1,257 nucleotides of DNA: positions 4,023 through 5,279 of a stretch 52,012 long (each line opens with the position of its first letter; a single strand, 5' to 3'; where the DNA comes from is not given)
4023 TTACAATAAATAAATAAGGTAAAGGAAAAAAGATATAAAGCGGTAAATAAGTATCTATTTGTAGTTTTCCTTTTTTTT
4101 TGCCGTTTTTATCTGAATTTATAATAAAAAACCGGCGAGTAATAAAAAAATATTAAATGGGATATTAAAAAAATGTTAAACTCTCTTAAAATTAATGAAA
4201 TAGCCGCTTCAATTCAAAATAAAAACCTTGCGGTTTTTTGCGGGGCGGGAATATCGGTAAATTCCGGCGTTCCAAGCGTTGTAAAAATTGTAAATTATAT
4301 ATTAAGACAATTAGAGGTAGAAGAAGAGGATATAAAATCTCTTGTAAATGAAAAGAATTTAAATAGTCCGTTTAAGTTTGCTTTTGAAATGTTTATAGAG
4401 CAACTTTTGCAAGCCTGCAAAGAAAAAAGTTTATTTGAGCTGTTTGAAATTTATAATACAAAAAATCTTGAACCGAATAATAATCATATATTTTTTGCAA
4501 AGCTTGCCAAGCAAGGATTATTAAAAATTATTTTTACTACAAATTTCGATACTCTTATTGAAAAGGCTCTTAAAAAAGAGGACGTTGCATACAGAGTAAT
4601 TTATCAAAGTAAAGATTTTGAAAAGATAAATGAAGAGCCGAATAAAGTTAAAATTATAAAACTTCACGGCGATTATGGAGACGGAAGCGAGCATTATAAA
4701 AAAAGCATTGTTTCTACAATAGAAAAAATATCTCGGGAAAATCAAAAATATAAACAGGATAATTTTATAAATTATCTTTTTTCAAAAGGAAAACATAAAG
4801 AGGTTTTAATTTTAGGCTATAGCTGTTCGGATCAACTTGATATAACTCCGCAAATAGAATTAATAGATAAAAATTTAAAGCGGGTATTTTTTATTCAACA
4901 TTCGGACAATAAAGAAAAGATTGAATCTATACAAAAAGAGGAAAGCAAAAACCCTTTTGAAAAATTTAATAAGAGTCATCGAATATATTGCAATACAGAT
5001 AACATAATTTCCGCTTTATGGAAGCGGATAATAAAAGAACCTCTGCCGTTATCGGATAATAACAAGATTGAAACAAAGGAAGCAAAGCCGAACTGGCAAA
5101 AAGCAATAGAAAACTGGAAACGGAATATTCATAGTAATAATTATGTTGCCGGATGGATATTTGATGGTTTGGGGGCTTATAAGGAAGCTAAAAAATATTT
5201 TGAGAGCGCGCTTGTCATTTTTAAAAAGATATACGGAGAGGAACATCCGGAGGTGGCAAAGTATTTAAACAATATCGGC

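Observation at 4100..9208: SIR2-TPR effector beside a translationally coupled P-loop NTPase + TPR pair: candidate three-gene NAD-targeting conflict/defence module (STAND-type modules on three separate proteins)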

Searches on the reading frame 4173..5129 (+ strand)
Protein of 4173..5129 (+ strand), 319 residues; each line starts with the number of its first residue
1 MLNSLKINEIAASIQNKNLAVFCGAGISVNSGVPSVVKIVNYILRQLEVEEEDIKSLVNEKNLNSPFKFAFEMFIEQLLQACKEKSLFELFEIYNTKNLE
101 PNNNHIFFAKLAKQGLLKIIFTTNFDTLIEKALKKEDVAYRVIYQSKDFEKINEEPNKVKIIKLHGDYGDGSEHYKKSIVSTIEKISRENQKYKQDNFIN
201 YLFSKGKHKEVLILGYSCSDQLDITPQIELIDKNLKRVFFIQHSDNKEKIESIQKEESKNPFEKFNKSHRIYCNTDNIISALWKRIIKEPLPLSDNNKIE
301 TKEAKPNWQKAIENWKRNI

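Call 32: find_homologous_proteins(query=window:4173-5129:+, max_evalue=0.001)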
Query seq(319 aa) (319 aa): 41 proteins with E <= 0.001 among 2472 candidates.
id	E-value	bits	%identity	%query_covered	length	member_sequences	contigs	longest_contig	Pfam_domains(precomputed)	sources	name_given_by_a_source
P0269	3.0e-83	298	47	97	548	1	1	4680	PF13431.13,PF13176.13,PF24885.2,PF13374.13,PF02146.24,PF13289.13,PF00515.35,PF04212.25,PF13424.13,PF13432.13,PF13181.13,PF07719.24,PF13174.13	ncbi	-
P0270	7.1e-57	211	42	95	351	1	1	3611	PF13289.13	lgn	-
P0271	1.1e-56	211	38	97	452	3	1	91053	PF13289.13,PF00515.35,PF13424.13,PF13176.13,PF13374.13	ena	-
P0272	1.6e-55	207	42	97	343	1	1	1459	PF13289.13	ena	-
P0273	8.9e-50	188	42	93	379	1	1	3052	PF13289.13,PF00515.35,PF13424.13,PF13181.13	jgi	-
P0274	6.2e-49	185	42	85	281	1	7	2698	PF13289.13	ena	-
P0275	1.1e-48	185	38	96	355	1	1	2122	PF13289.13,PF13424.13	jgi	jgi:NAD-dependent SIR2 family protein deacetylase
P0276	1.3e-47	181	38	98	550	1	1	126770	PF13414.13,PF13289.13,PF00515.35,PF13424.13,PF13176.13,PF13181.13,PF07719.24,PF13374.13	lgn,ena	-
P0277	1.9e-47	180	37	99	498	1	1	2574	PF13431.13,PF13289.13,PF00515.35,PF13424.13,PF28559.1,PF13176.13,PF13181.13,PF07719.24,PF13374.13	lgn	-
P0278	6.3e-47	179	41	86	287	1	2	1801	PF02146.24,PF13289.13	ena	-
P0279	3.6e-46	176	42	68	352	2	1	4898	PF13289.13,PF00515.35,PF13424.13,PF13176.13,PF07719.24,PF13374.13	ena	-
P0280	8.4e-45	172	43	80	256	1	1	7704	PF02146.24,PF13289.13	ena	-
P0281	1.5e-43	168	36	96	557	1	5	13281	PF13414.13,PF13289.13,PF17874.8,PF00515.35,PF13424.13,PF13176.13,PF13428.13,PF13181.13,PF07719.24,PF13374.13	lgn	-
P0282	3.4e-41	160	36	99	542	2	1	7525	PF13289.13,PF00515.35,PF13424.13,PF13176.13,PF13432.13,PF13428.13,PF13181.13,PF12968.14,PF07719.24,PF13374.13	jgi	-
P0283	1.1e-40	158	35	98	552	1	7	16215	PF13289.13,PF17874.8,PF00515.35,PF13424.13,PF13176.13,PF13181.13,PF07719.24,PF13374.13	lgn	-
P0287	1.7e-39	154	32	96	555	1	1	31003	PF13289.13,PF17874.8,PF00515.35,PF13424.13,PF13176.13,PF13181.13,PF07719.24,PF13374.13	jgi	jgi:tetratricopeptide (TPR) repeat protein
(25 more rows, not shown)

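Call 33: find_encoding_contigs(protein=P0269, flank=8000, max_places=2)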
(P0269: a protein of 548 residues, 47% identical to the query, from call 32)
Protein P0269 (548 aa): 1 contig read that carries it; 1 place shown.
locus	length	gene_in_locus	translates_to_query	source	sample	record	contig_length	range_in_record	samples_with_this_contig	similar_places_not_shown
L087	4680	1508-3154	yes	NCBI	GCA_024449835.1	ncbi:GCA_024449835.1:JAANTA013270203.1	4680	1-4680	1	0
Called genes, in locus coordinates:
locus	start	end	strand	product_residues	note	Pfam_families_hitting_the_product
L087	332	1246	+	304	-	PF01797:Y1_Tnp, PF08299:Bac_DnaA_C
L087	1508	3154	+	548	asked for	PF13289:SIR2_2, PF13424:TPR_12, PF00515:TPR_1, PF13374:TPR_10, PF13424:TPR_12, PF24885:TPR_NPHP3, PF13374:TPR_10, PF13424:TPR_12, +10 more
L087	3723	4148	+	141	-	-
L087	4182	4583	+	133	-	-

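Call 34: find_encoding_contigs(protein=P0271, flank=8000, max_places=2)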
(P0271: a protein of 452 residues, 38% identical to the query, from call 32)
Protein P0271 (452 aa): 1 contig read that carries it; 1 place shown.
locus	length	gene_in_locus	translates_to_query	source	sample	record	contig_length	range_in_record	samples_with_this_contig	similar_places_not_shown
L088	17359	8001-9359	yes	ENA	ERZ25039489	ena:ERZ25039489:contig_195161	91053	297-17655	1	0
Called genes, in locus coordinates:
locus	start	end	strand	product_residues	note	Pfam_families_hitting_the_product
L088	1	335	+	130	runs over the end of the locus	PF02653:BPD_transp_2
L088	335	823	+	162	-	PF02653:BPD_transp_2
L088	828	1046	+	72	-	PF02653:BPD_transp_2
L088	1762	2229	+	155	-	PF00005:ABC_tran (weak), PF13304:AAA_21 (weak), PF12399:BCA_ABC_TP_C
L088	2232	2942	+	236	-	PF00005:ABC_tran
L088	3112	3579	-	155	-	PF00293:NUDIX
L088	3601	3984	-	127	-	PF09296:NUDIX-like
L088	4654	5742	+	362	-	PF00535:Glycos_transf_2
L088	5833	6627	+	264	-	PF01135:PCMT, PF01209:Ubie_methyltran, PF05401:NodS (weak), PF13489:Methyltransf_23, PF13847:Methyltransf_31, PF08241:Methyltransf_11, PF08242:Methyltransf_12, PF13649:Methyltransf_25, +2 more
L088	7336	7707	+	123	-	PF00072:Response_reg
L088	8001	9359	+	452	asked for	PF13289:SIR2_2, PF13176:TPR_7 (faint), PF13424:TPR_12, PF00515:TPR_1 (weak), PF13374:TPR_10 (weak)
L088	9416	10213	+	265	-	-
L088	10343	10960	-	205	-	-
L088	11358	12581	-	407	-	PF13191:AAA_16 (faint), PF13401:AAA_22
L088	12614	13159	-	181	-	-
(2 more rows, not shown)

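Call 35: find_encoding_contigs(protein=P0276, flank=8000, max_places=2)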
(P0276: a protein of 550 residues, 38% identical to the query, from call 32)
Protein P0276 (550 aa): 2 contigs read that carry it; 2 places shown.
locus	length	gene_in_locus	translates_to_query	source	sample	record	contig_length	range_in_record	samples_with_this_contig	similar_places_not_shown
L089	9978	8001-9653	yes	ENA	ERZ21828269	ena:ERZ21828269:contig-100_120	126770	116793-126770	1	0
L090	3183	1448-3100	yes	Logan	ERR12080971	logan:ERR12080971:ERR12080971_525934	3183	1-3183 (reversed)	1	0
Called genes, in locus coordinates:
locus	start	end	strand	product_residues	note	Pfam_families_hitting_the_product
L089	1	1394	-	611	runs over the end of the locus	PF00672:HAMP, PF00512:HisKA, PF02518:HATPase_c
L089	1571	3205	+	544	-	PF17900:Peptidase_M1_N (weak), PF01433:Peptidase_M1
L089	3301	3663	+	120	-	PF01925:TauE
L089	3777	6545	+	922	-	PF21783:YNCE (faint), PF10282:Lactonase (faint), PF22494:choice_anch_I (faint), PF01731:Arylesterase (faint), PF08450:SGL (faint), PF04185:Phosphoesterase (faint)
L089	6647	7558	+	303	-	PF00892:EamA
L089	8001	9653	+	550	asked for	PF13289:SIR2_2, PF07719:TPR_2 (faint), PF13176:TPR_7 (faint), PF13374:TPR_10 (faint), PF13414:TPR_11 (faint), PF13424:TPR_12, PF00515:TPR_1 (weak), PF13181:TPR_8 (weak)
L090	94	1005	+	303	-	PF00892:EamA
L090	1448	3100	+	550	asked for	PF13289:SIR2_2, PF07719:TPR_2 (faint), PF13176:TPR_7 (faint), PF13374:TPR_10 (faint), PF13414:TPR_11 (faint), PF13424:TPR_12, PF00515:TPR_1 (weak), PF13181:TPR_8 (weak)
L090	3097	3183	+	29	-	?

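Call 36: find_encoding_contigs(protein=P0287, flank=8000, max_places=2)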
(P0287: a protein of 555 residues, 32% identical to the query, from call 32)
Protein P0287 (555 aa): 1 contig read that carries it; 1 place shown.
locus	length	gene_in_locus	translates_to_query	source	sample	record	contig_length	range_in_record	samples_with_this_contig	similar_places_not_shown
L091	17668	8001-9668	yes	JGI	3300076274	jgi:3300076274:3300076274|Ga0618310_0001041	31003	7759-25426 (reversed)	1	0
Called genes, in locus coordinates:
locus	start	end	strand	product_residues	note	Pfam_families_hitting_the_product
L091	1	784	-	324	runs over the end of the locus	PF24390:PRTase-CE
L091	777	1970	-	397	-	PF00145:DNA_methylase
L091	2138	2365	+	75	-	-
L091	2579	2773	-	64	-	-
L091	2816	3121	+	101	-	-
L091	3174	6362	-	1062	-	PF13020:NOV_C (faint)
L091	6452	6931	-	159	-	-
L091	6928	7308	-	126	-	-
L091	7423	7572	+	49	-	-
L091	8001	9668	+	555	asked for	PF13289:SIR2_2, PF00515:TPR_1 (faint), PF07719:TPR_2 (faint), PF13176:TPR_7 (faint), PF13181:TPR_8 (faint), PF13374:TPR_10 (faint), PF17874:TPR_MalT (weak), PF13424:TPR_12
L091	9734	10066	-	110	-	-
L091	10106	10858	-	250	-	PF11907:DUF3427, PF01844:HNH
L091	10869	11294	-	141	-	PF03852:Vsr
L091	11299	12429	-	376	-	PF00145:DNA_methylase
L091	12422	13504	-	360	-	PF12705:PDDEXK_1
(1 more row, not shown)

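Call 62: search_solved_structures(query=window:4173-5129:+, max_evalue=0.01, show_alignments=2)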
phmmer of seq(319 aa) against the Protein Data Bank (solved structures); distinct sequences matched with E-value up to 0.01: 19.
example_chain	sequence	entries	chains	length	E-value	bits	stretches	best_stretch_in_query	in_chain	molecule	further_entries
8zsf_D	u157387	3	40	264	2.5e-11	47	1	9-220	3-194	Sir2 family NAD-dependent protein deacetylase | KomC, SIR2 domain protein, NADase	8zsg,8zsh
9xvc_H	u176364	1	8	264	2.5e-10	43.7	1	9-220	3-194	KomC(H146N), a SIR2-domain NADase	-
8zsi_E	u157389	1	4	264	5.8e-10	42.5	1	9-220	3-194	Sir2 family NAD-dependent protein deacetylase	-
6lhx_A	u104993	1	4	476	4.1e-07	33.2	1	6-229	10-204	ThsA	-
8bto_A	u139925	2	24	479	3.7e-06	30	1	6-229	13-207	NAD(+) hydrolase ThsA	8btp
8wc0_A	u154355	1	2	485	0.00024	24.1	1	19-237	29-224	NAD(+) hydrolase ThsA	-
1ma3_A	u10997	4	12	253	0.00059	22.8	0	15-133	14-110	Transcriptional regulatory protein, Sir2 family | NAD-dependent deacetylase 2 | NAD-dependent protein deacylase 2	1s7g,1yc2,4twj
7uxt_B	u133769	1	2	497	0.00072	22.5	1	7-169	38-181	USG protein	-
4twi_A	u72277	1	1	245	0.0019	21.2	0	95-134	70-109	NAD-dependent protein deacylase 1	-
1m2k_A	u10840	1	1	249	0.002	21.1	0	95-134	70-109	Silent Information Regulator 2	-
1m2g_A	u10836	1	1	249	0.002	21.1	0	95-134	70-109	Silent Information Regulator 2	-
1ici_A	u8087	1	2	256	0.002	21.1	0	95-134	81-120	TRANSCRIPTIONAL REGULATORY PROTEIN, SIR2 FAMILY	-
1m2n_A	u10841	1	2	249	0.0027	20.6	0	95-134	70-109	Silent Information Regulator 2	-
8jkz_A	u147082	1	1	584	0.0045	19.9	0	67-168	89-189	Sir2 superfamily protein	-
8jl0_A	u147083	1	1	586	0.0045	19.9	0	67-168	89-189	Sir2 superfamily protein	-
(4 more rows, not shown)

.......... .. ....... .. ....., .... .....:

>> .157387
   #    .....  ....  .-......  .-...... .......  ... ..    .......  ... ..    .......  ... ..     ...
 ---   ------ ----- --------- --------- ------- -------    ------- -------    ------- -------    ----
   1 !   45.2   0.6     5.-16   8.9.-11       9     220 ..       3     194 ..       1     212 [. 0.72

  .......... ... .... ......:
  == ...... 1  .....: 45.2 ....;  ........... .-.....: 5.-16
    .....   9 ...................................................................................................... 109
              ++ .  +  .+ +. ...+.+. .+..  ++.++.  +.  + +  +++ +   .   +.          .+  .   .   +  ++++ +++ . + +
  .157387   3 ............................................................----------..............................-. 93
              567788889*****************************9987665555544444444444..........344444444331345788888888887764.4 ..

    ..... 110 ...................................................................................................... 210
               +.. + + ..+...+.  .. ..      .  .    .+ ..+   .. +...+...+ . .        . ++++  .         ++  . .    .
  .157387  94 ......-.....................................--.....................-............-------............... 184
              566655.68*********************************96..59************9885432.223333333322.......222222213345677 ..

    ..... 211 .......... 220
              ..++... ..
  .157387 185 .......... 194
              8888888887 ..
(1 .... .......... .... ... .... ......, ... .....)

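Call 88: search_protein_families(library=pfam, alignment_id=A8, max_evalue=0.00001)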
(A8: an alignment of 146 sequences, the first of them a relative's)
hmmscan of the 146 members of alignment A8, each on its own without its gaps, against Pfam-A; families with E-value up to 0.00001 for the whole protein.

A. member 1, L087:284-1246:+ (320 aa): 2 families
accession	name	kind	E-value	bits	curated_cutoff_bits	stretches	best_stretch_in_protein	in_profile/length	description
PF01797.21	Y1_Tnp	-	8.7e-15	55.4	23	1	12-123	5-121/121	Transposase IS200 like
PF08299.17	Bac_DnaA_C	-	7.7e-10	39.1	31.5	1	232-297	2-68/69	Bacterial dnaA protein helix-turn-helix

B. families by the number of members that match (of 146 scanned): 154 families (the first 25 are shown)
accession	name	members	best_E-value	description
PF13424.12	TPR_12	7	1.3e-76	Tetratricopeptide repeat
PF07719.23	TPR_2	6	6.4e-119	Tetratricopeptide repeat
PF13428.12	TPR_14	6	8.3e-69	Tetratricopeptide repeat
PF14559.12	TPR_19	6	3.6e-55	Tetratricopeptide repeat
PF00515.34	TPR_1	5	4.1e-143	Tetratricopeptide repeat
PF13414.12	TPR_11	5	3.8e-111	TPR repeat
PF13181.12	TPR_8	5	6.3e-106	Tetratricopeptide repeat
PF13431.12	TPR_17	5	4.7e-94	Tetratricopeptide repeat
PF13432.12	TPR_16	5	4.2e-58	Tetratricopeptide repeat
PF13374.12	TPR_10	5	2.3e-41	Tetratricopeptide repeat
PF13174.12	TPR_6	5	1.7e-33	Tetratricopeptide repeat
PF12895.13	ANAPC3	5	1.1e-14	Anaphase-promoting complex, cyclosome, subunit 3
PF13176.12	TPR_7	4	1.2e-55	Tetratricopeptide repeat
PF23914.1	TPR_CcmH_CycH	4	1.2e-47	Cytochrome c-type biogenesis protein H TPR domain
PF13371.12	TPR_9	3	1.6e-38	Tetratricopeptide repeat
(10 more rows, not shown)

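Call 89: search_protein_families(library=padloc, alignment_id=A8, max_evalue=0.00001)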
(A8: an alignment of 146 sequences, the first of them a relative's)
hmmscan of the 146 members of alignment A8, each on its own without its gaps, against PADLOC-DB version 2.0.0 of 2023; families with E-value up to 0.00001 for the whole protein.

A. member 1, L087:284-1246:+ (320 aa): 0 families

B. families by the number of members that match (of 146 scanned): 58 families (the first 25 are shown)
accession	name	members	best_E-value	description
PDLC01101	PrimPol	3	5.2e-10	adaptation polymerase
PDLC01169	TPR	2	8.4e-45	TPR repeats containing protein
PDLC04689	PDC-M51A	2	1.6e-18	-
PDLC04134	mad2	2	1.9e-18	mads_2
PDLC04781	PDC-M71B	2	1.2e-12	-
PDLC04087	SIR2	2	6.7e-10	-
PDLC04962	PDC-S22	1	1.6e-131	-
PDLC00424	ThsB1|ThsB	1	9e-124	TIR-like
PDLC05008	PDC-S36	1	1.8e-96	-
PDLC00155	HamA1|HamA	1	1.1e-82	DUF1837 domain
PDLC04937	PDC-S15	1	5.9e-42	-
PDLC04135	mad3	1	9.7e-36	mads_3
PDLC04938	PDC-S15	1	1.1e-33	-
PDLC04936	PDC-S15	1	6.6e-29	-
PDLC04933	PDC-S15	1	1.3e-26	-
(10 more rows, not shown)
